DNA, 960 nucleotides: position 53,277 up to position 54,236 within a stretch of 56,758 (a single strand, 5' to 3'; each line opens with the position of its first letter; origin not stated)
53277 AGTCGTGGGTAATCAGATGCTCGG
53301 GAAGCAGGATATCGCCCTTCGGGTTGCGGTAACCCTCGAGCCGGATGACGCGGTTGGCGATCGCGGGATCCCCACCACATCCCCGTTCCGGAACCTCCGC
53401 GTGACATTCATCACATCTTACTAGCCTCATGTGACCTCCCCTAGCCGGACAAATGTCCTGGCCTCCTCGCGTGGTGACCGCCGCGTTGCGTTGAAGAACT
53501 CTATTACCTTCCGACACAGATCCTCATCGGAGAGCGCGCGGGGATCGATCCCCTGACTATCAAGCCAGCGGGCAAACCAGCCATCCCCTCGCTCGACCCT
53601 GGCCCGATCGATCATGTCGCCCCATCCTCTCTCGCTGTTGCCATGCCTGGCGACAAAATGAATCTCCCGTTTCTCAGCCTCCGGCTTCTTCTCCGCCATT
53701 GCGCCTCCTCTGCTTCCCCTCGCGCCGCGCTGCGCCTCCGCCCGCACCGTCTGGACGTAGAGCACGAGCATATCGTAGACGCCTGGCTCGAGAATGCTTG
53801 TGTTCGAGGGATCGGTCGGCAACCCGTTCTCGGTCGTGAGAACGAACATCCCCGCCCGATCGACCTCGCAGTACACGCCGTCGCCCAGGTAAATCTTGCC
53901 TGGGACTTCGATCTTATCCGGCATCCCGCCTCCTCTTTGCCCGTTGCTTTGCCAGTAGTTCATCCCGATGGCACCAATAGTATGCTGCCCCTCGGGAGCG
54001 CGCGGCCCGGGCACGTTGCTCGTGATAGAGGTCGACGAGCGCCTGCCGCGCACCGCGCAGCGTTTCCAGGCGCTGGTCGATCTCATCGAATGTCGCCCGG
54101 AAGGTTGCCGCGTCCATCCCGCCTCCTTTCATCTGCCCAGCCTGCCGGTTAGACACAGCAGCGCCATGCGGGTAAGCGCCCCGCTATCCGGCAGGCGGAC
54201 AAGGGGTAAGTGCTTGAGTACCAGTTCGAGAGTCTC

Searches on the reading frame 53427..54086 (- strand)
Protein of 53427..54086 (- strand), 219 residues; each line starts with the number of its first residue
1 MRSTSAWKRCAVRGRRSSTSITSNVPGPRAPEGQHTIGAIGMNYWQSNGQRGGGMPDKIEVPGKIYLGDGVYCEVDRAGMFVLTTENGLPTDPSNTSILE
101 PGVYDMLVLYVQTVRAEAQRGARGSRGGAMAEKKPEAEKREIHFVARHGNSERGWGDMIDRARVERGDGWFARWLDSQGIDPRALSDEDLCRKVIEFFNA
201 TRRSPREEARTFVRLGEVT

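Call 11: search_protein_families(library=phrogs, proteins=[window:53427-54086:-], max_evalue=0.001)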
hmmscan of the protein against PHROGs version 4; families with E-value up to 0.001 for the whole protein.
window:53427-54086:- (219 aa): 1 family
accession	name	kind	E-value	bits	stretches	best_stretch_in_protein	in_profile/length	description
phrog_11545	-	unknown function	4e-05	25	1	60-112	3-53/59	-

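Call 12: search_protein_families(library=pfam, proteins=[window:53427-54086:-], max_evalue=0.001)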
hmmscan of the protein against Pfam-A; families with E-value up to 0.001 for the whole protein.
window:53427-54086:- (219 aa): 0 families
